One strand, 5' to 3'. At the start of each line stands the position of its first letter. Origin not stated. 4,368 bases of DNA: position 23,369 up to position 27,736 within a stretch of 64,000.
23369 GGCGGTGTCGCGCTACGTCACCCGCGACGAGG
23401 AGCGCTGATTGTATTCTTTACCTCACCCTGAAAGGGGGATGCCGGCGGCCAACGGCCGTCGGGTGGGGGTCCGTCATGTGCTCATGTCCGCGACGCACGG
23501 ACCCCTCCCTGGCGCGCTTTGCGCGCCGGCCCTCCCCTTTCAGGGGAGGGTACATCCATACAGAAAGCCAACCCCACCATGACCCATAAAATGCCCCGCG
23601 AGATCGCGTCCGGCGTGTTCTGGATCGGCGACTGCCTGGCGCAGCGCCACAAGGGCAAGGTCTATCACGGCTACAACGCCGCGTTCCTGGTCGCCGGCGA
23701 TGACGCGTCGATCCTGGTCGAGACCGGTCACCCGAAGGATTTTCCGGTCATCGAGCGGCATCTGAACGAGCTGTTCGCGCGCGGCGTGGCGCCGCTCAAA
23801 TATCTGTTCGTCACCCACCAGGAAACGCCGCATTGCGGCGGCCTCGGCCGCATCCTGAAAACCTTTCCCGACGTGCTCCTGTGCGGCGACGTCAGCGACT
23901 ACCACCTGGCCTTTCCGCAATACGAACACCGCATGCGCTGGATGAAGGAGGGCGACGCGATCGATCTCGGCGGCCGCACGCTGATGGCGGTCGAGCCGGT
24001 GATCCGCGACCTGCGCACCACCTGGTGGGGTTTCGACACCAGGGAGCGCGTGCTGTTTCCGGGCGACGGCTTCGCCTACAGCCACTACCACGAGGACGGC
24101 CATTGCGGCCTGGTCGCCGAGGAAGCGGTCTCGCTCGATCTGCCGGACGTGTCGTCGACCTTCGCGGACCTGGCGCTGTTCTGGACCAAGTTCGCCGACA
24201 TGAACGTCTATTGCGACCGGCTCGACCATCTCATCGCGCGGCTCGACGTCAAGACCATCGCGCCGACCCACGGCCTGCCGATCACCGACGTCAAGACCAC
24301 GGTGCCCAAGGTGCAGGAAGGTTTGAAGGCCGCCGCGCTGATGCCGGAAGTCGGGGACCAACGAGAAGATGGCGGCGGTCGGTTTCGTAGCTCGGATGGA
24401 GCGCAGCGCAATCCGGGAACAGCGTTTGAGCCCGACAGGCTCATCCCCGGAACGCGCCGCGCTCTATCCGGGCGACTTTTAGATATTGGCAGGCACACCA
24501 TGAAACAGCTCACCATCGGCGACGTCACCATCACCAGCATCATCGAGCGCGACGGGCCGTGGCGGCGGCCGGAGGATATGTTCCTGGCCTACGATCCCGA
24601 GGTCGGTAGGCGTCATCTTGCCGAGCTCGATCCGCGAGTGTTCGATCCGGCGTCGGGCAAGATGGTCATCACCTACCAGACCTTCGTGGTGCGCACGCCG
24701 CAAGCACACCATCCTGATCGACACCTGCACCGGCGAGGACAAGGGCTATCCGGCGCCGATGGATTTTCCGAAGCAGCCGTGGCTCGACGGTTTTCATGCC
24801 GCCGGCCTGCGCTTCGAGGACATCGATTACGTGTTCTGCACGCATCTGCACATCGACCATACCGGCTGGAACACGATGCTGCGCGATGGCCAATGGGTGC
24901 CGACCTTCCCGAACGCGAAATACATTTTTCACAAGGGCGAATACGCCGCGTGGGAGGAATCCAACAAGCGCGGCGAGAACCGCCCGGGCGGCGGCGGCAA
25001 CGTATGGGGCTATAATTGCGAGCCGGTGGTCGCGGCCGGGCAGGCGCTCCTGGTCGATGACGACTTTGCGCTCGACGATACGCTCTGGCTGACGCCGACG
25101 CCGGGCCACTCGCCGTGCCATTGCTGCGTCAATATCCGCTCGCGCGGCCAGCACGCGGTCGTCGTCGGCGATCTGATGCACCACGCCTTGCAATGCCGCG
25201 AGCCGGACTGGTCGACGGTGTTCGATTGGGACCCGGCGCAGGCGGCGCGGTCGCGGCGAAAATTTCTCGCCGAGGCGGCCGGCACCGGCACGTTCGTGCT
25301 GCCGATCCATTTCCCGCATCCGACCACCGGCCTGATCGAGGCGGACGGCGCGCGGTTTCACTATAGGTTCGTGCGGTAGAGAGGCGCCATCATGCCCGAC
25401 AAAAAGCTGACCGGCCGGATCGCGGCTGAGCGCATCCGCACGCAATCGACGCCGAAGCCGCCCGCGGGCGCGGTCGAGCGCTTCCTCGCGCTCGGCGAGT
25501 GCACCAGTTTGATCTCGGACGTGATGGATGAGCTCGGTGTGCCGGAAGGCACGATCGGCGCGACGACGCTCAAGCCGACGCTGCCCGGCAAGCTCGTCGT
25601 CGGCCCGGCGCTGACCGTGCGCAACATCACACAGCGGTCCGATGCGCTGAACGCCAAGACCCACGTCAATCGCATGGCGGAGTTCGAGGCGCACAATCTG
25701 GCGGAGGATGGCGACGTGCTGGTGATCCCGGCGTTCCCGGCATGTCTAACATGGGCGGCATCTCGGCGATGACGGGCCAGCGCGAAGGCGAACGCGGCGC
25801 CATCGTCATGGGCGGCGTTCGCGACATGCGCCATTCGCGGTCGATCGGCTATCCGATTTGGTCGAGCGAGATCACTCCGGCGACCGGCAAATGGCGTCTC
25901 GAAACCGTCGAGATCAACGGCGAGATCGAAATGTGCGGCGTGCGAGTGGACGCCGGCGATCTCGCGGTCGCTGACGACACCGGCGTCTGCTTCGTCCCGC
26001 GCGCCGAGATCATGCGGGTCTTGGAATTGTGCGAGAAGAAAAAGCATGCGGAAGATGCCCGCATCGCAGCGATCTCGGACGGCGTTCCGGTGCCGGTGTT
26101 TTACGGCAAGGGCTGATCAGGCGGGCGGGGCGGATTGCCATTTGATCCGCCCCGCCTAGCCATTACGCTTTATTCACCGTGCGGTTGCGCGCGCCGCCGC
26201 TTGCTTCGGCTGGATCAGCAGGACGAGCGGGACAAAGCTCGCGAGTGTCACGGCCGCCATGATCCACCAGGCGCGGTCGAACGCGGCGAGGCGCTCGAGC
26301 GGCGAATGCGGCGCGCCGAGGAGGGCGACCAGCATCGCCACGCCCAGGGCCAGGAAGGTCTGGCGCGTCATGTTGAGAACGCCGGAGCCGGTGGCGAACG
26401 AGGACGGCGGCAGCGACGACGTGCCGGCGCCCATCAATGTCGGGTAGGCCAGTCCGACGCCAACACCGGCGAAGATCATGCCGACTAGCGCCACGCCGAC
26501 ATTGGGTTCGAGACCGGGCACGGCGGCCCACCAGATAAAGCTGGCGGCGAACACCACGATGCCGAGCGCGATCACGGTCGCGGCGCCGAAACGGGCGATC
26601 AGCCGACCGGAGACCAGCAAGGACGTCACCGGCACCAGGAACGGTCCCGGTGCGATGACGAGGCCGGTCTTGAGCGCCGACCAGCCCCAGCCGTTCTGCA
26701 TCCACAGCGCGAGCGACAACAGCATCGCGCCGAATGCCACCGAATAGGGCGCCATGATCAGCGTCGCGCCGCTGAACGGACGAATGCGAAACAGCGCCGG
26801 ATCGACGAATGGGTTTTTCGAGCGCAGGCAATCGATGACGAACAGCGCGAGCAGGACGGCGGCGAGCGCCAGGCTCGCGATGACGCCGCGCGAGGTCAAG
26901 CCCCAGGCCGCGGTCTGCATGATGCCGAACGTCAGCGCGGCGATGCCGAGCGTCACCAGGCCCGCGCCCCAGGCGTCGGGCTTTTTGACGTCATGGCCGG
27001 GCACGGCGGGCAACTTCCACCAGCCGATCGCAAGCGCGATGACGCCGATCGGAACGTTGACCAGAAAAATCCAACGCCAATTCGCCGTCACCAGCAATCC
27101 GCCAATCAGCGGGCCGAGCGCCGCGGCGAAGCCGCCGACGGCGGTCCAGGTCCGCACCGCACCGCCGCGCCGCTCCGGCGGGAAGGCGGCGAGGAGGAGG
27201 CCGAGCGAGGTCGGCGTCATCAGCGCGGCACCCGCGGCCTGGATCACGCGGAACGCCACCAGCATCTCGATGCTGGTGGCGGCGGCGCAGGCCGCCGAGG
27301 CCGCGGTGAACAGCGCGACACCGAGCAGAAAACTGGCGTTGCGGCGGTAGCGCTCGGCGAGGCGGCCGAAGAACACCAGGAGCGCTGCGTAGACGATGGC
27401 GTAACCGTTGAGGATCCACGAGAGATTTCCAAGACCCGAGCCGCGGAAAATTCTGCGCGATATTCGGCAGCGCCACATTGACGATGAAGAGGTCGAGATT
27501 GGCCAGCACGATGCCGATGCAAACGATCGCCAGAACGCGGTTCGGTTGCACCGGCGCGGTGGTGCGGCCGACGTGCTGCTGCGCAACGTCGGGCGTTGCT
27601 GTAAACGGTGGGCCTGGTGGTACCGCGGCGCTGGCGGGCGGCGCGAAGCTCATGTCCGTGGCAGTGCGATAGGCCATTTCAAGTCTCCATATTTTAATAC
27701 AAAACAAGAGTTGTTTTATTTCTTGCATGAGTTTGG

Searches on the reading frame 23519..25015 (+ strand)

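Call 41: search_protein_families(library=pfam, proteins=[window:23519-25015:+], max_evalue=0.00001)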
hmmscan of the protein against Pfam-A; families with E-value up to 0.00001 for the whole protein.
window:23519-25015:+ (498 aa): 2 families
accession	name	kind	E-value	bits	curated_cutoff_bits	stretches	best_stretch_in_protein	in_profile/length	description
PF00753.33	Lactamase_B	-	3.8e-09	37.2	22.7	1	53-193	6-132/196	Metallo-beta-lactamase superfamily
PF19583.5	ODP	-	3.2e-08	34.1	27.2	1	55-252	5-194/194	ODP family beta lactamase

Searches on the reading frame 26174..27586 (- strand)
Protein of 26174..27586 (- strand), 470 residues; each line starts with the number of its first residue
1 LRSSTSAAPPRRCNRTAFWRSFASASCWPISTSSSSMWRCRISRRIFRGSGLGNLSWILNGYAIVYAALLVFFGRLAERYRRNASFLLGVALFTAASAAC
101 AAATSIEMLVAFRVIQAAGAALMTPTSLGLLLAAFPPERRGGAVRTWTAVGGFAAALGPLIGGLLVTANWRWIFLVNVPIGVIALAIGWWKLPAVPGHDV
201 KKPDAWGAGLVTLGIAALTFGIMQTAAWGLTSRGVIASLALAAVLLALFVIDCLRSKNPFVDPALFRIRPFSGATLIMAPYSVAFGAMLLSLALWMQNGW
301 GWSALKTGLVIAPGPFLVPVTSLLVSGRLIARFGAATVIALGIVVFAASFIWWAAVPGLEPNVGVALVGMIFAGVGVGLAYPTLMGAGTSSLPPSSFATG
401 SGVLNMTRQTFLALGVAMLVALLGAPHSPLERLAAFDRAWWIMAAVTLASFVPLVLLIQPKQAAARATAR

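Call 41: search_protein_families(library=pfam, proteins=[window:26174-27586:-], max_evalue=0.00001)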
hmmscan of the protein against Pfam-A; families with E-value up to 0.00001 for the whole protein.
window:26174-27586:- (470 aa): 1 family
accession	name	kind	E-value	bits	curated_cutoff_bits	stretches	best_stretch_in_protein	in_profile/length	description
PF07690.21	MFS_1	-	4.4e-42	144.7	33.4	2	54-415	33-346/347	Major Facilitator Superfamily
